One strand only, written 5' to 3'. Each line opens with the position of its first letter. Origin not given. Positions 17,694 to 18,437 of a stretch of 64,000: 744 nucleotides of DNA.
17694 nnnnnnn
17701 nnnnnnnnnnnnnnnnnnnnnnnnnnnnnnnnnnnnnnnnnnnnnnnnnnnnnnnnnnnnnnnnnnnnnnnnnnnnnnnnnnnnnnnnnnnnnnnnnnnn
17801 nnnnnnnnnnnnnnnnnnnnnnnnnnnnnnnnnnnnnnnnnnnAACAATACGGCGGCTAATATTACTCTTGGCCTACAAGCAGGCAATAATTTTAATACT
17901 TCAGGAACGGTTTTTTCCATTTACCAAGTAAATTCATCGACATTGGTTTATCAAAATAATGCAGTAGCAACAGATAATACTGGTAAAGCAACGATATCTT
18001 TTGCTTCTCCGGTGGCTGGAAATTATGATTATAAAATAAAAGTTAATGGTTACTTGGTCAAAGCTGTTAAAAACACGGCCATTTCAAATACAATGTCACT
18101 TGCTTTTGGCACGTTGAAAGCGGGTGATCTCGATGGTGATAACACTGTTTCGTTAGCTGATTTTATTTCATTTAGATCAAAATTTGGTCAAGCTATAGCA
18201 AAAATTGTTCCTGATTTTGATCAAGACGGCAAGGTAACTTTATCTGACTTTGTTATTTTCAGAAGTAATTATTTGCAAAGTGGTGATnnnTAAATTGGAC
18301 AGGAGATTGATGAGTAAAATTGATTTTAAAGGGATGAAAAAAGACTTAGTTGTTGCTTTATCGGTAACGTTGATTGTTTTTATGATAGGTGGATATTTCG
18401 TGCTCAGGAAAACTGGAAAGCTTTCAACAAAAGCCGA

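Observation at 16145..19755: Three tandem paralogs combining cohesin-like and dockerin-like modules: a candidate self-assembling surface scaffold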

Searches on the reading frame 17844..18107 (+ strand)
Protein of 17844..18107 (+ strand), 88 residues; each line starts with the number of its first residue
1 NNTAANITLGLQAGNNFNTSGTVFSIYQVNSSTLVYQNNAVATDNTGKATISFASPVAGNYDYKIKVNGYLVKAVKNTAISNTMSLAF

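Call 65: search_solved_structures(query=A4, max_evalue=10, show_alignments=2)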
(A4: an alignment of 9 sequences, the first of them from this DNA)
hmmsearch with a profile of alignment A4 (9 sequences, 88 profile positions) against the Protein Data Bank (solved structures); distinct sequences matched with E-value up to 10: 11.
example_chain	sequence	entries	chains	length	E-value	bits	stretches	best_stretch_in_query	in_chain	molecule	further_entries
4wi0_B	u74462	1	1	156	0.0005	23.3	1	16-83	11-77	Cellulosomal scaffoldin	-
4u3s_B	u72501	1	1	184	0.00065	22.9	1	16-83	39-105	Cellulosomal scaffoldin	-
4ycs_A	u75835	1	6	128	0.0046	20.2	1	4-73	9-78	Uncharacterized protein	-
5g5d_B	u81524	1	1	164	0.062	16.6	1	27-83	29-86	CELLULOSOMAL-SCAFFOLDING PROTEIN A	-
2b59_B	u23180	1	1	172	0.067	16.5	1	27-83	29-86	Cellulosomal scaffolding protein A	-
4rbm_A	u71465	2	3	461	0.14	15.4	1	43-72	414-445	Lys-gingipain W83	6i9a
3kcp_A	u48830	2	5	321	0.19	15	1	29-83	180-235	Cellulosomal-scaffolding protein A | Cellulosome anchoring protein cohesin region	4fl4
4tkx_L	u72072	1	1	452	0.29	14.5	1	43-71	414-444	Lys-gingipain W83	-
1so9_A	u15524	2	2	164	0.36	14.1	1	38-66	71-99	Cytochrome C oxidase assembly protein ctaG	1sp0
5od4_A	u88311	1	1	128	0.6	13.4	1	14-64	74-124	Secreted in xylem 3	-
4o5o_A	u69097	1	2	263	1.9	11.8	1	32-66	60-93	3-hydroxyacyl-CoA dehydrogenase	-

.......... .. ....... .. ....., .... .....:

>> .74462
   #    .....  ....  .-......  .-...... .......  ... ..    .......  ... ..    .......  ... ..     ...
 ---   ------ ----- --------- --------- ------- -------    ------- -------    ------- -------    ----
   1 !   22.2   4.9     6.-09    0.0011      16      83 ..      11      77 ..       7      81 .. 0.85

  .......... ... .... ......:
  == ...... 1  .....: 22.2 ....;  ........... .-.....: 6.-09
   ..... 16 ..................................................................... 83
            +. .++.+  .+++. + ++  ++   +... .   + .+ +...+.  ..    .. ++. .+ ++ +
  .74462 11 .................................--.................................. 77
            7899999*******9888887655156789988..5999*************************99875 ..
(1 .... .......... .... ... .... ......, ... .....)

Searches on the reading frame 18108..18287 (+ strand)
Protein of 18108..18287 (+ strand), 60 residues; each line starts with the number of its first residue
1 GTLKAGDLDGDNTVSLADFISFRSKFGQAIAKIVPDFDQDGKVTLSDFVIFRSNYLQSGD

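Call 66: search_solved_structures(query=A5, max_evalue=0.1, show_alignments=2)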
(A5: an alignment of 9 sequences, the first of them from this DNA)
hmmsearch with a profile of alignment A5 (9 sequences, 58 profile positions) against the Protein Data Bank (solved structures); distinct sequences matched with E-value up to 0.1: 51.
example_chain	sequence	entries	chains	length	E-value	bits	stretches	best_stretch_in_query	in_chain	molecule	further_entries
3ul4_B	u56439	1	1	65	1e-09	41.4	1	5-52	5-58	Cellulosome enzyme, dockerin type I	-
4fl4_A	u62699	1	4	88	7.8e-09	38.6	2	29-52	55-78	Glycoside hydrolase family 9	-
2yik_A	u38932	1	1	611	1.1e-08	38.1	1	6-54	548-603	ENDOGLUCANASE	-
1daq_A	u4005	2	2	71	1.8e-08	37.4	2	29-57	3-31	ENDOGLUCANASE SS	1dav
2mte_A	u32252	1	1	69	2.1e-08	37.2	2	31-57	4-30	Cellulose 1,4-beta-cellobiosidase (reducing end) CelS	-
5nrk_B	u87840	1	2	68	9.8e-08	35.1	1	3-24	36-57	DocCel5: Type I dockerin repeat domain from A. cellulolyticus family 5 endoglucanase WP_01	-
8x3a_A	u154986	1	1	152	1.6e-07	34.4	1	3-55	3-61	Serine protease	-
8x39_A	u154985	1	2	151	1.6e-07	34.3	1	3-55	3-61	Serine protease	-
5nrm_B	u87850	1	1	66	2e-07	34.1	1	3-24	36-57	DocCel5: Type I dockerin repeat domain from A. cellulolyticus family 5 endoglucanase WP_01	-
4cj0_A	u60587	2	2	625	1.4e-06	31.3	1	29-52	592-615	ENDOGLUCANASE D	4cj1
2y3n_B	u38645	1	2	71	1.5e-06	31.2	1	6-56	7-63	CELLULOSOMAL FAMILY-48 PROCESSIVE GLYCOSIDE HYDROLASE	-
1clc_A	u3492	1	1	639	1.6e-06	31.2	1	29-52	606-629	ENDOGLUCANASE CELD; EC: 3.2.1.4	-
6kg9_A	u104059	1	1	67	2.1e-06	30.8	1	6-49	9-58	And cellulose-binding endoglucanase family 9 CelL ortholog dockerin domain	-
6kge_D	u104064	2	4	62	9.2e-06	28.7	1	6-49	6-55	And cellulose-binding endoglucanase family 9 CelL ortholog dockerin domain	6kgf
6kgc_B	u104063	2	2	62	1.2e-05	28.4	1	6-48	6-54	And cellulose-binding endoglucanase family 9 CelL ortholog dockerin domain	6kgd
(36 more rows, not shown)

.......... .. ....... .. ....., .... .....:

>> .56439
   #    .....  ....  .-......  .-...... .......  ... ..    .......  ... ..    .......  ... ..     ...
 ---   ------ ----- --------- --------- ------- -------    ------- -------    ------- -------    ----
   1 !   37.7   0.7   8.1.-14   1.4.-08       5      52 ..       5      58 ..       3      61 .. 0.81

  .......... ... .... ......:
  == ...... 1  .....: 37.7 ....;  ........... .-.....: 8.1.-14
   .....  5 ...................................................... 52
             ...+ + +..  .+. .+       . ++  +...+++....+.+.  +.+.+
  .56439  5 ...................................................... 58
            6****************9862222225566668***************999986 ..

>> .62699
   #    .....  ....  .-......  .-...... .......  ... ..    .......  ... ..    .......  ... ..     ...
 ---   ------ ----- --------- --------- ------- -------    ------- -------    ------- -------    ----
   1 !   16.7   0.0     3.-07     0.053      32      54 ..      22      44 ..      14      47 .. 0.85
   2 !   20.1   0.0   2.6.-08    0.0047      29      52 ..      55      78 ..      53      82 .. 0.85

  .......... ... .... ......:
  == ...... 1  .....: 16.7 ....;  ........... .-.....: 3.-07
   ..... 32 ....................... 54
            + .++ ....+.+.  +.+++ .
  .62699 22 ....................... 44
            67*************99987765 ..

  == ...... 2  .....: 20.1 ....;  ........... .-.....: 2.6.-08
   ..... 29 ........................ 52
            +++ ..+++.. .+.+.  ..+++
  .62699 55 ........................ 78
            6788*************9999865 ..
